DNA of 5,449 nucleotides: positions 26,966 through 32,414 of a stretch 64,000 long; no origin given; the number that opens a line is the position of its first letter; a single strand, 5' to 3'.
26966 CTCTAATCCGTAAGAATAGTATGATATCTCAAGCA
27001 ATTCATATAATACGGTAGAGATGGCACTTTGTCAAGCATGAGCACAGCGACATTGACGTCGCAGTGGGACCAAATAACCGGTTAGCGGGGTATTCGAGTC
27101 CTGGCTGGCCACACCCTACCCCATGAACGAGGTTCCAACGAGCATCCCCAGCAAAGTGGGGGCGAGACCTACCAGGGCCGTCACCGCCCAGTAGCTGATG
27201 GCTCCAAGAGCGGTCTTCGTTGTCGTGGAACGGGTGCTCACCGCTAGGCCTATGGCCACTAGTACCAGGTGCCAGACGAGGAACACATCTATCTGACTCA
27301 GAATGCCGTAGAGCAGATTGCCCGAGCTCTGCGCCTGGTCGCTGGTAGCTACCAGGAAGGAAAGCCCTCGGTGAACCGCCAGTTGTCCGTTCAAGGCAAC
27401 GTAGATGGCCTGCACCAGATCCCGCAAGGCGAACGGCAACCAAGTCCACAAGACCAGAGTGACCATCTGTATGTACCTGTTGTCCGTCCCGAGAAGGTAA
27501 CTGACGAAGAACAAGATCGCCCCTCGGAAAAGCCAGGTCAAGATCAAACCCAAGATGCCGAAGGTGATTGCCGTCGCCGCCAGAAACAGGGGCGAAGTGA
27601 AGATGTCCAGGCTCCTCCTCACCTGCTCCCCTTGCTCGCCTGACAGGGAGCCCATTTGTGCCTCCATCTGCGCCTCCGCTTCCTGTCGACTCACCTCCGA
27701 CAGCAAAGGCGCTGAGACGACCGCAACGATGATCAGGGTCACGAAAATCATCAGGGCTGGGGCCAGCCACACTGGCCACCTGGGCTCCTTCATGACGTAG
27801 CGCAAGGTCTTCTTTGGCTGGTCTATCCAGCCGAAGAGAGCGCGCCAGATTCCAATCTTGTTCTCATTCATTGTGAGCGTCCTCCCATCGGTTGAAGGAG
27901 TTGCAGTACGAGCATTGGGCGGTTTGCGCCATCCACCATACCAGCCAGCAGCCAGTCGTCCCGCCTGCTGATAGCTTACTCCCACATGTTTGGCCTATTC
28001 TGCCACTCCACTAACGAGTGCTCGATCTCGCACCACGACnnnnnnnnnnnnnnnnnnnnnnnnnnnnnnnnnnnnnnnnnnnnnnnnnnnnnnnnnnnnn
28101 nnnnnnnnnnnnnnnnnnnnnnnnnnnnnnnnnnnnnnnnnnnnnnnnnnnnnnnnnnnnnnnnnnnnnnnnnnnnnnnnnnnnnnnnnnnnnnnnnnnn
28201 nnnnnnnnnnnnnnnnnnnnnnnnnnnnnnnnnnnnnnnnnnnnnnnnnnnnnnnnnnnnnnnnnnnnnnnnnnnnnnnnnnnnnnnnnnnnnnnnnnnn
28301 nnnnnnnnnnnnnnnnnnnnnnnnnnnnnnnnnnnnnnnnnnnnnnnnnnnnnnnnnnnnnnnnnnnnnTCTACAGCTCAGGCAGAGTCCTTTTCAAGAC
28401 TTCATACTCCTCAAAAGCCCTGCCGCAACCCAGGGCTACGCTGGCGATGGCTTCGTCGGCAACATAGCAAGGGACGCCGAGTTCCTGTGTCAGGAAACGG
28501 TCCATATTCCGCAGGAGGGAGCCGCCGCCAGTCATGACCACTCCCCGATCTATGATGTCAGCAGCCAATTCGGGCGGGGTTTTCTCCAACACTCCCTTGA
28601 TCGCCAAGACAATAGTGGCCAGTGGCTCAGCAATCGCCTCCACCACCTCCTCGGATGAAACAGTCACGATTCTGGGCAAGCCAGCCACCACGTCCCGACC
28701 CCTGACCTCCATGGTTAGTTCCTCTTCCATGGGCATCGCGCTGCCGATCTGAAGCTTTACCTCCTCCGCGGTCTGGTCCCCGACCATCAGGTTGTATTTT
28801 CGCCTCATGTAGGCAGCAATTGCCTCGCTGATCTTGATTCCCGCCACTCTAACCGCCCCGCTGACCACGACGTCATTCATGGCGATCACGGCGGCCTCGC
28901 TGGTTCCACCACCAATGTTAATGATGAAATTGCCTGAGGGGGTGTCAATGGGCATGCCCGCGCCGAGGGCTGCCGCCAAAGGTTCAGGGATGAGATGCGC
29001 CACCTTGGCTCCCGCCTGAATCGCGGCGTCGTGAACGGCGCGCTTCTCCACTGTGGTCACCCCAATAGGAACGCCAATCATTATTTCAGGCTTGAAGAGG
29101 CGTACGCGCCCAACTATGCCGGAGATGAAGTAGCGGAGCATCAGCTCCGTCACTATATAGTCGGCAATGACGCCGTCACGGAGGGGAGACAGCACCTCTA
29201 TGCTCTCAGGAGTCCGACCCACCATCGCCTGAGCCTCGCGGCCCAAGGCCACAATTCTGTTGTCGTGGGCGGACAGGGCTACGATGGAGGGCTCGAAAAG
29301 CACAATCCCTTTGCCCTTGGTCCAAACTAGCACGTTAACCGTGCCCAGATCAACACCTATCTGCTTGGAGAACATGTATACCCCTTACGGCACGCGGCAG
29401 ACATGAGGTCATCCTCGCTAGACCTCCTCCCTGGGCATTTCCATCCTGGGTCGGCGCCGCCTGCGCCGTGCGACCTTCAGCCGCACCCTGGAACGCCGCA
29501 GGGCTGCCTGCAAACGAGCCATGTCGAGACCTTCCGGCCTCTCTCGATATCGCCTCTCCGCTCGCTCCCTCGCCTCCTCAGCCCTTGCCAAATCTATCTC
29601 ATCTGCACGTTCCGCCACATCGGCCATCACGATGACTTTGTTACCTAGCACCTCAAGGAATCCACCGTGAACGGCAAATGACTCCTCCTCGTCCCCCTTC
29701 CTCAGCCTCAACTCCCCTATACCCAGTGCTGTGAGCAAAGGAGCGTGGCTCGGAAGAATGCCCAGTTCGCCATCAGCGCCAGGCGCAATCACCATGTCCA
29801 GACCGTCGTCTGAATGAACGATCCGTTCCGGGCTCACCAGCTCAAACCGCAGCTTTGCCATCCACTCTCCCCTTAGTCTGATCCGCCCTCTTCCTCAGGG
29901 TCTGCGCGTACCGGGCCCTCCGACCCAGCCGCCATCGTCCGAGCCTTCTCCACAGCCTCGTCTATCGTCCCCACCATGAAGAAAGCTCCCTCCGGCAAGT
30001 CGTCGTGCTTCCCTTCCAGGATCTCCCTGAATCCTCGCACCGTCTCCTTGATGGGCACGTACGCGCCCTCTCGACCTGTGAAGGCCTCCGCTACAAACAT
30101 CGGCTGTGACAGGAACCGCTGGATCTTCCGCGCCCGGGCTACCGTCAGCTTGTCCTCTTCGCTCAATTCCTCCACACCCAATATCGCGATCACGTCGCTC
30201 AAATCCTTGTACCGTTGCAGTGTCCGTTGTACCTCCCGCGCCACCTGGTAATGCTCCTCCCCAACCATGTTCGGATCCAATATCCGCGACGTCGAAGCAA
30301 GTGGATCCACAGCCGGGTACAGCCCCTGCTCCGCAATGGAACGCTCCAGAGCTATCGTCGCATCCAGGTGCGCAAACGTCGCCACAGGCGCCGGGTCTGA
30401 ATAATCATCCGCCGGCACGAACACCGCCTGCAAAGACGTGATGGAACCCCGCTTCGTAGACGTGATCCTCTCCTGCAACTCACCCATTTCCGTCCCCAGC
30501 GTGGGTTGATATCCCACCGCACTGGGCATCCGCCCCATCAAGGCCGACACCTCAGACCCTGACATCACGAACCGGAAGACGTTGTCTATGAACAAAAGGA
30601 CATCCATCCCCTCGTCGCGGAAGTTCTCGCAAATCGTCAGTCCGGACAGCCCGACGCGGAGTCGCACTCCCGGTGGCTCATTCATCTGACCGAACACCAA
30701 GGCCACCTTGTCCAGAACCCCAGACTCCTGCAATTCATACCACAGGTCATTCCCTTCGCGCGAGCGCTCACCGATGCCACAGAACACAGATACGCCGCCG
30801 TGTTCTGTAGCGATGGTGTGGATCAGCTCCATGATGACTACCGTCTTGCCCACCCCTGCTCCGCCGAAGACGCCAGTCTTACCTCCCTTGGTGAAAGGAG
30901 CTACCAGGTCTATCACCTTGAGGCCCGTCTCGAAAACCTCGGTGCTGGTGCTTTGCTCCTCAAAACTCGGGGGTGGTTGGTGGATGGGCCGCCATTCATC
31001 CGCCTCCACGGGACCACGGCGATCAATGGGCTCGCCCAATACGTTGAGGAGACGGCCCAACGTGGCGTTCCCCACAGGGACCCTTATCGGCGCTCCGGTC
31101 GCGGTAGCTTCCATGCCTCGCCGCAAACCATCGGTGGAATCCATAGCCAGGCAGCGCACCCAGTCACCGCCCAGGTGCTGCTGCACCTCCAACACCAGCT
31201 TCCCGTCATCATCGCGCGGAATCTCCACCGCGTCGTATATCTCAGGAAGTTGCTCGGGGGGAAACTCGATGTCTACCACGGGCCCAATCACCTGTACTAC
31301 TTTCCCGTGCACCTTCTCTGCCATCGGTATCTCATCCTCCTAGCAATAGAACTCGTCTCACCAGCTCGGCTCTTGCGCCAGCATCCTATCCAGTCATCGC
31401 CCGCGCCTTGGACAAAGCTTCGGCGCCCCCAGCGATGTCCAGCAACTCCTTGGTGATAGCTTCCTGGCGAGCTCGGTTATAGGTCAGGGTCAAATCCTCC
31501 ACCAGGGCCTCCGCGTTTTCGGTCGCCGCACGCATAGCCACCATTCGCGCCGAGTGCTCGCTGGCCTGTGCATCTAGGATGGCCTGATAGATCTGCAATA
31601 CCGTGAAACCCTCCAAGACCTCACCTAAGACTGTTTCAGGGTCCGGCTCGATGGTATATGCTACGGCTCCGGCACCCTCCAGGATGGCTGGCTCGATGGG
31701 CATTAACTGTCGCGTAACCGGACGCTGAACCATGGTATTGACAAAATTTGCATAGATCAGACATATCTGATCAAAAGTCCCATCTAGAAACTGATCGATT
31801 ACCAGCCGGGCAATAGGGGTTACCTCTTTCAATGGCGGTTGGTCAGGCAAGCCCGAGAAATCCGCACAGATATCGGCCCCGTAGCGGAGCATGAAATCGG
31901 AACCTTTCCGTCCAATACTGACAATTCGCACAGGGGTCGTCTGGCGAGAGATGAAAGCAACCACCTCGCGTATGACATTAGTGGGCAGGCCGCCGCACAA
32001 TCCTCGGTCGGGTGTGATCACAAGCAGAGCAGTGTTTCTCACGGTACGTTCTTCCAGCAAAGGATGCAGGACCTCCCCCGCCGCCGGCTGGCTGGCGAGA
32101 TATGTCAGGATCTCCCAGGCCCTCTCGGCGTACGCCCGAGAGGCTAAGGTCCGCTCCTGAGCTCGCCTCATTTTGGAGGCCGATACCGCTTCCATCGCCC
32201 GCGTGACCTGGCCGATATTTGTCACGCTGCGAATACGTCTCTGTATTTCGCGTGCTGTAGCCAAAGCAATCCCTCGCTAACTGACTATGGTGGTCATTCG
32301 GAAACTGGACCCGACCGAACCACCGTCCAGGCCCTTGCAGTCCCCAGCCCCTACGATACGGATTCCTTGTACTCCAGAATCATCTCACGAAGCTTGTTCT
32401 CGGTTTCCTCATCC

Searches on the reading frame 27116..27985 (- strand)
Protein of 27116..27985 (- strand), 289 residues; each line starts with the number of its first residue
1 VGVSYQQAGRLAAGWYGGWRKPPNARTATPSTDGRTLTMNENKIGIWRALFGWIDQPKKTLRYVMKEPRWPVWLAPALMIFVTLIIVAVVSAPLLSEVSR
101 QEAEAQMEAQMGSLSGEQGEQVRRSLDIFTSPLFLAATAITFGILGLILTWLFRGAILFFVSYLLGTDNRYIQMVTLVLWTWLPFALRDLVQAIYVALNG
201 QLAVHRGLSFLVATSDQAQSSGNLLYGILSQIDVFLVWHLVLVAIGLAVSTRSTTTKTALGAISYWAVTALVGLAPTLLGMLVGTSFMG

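Call 73: search_protein_families(library=pfam, proteins=[window:27116-27985:-], max_evalue=0.000001)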
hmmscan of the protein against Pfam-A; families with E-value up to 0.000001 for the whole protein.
window:27116-27985:- (289 aa): 1 family
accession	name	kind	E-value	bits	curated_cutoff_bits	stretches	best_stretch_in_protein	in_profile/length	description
PF04893.22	Yip1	-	2.5e-15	57.2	28.6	1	55-274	5-170/173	Yip1 domain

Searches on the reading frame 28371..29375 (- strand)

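Call 73: search_protein_families(library=pfam, proteins=[window:28371-29375:-], max_evalue=0.000001)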
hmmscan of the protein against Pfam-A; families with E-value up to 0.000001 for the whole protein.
window:28371-29375:- (334 aa): 2 families
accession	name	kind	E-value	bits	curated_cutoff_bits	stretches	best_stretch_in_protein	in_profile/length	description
PF06723.19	MreB_Mbl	-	3.7e-127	424.1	27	1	4-327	2-325/327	MreB/Mbl protein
PF14450.12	FtsA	-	3.8e-08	34.2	31.8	1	151-307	2-111/127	Cell division protein FtsA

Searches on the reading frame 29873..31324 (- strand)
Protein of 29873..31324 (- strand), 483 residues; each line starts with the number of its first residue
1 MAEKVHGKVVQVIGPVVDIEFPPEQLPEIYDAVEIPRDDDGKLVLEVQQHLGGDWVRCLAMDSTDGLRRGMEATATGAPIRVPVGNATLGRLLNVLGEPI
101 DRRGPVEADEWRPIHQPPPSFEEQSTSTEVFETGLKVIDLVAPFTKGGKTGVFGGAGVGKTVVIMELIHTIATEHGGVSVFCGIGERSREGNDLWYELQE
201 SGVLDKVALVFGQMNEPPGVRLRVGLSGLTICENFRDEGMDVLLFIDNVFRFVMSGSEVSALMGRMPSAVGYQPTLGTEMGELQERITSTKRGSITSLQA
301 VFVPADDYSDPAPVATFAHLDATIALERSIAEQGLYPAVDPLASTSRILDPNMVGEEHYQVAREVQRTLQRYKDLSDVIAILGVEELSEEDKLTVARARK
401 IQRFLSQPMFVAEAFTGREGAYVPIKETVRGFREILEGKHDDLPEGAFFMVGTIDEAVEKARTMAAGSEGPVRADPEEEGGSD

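Call 73: search_protein_families(library=pfam, proteins=[window:29873-31324:-], max_evalue=0.000001)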
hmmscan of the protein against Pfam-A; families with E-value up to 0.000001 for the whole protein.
window:29873-31324:- (483 aa): 3 families
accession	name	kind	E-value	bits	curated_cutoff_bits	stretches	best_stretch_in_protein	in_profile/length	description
PF00006.31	ATP-synt_ab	-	1.4e-69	234.5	29.5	1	134-346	1-213/213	ATP synthase alpha/beta family, nucleotide-binding domain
PF02874.29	ATP-synt_ab_N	-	2.2e-22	79.8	20.9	1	9-77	1-69/69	ATP synthase alpha/beta family, beta-barrel domain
PF22919.1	ATP-synt_VA_C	-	1.6e-17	63.9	24.7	1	351-435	5-92/101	C-terminal domain of V and A type ATP synthase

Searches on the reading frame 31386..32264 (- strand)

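Call 73: search_protein_families(library=pfam, proteins=[window:31386-32264:-], max_evalue=0.000001)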
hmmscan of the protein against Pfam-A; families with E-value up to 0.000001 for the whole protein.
window:31386-32264:- (292 aa): 1 family
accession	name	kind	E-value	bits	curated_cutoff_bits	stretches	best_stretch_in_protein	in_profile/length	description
PF00231.24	ATP-synt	-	7.5e-88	295.4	39.9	1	4-284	2-285/285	ATP synthase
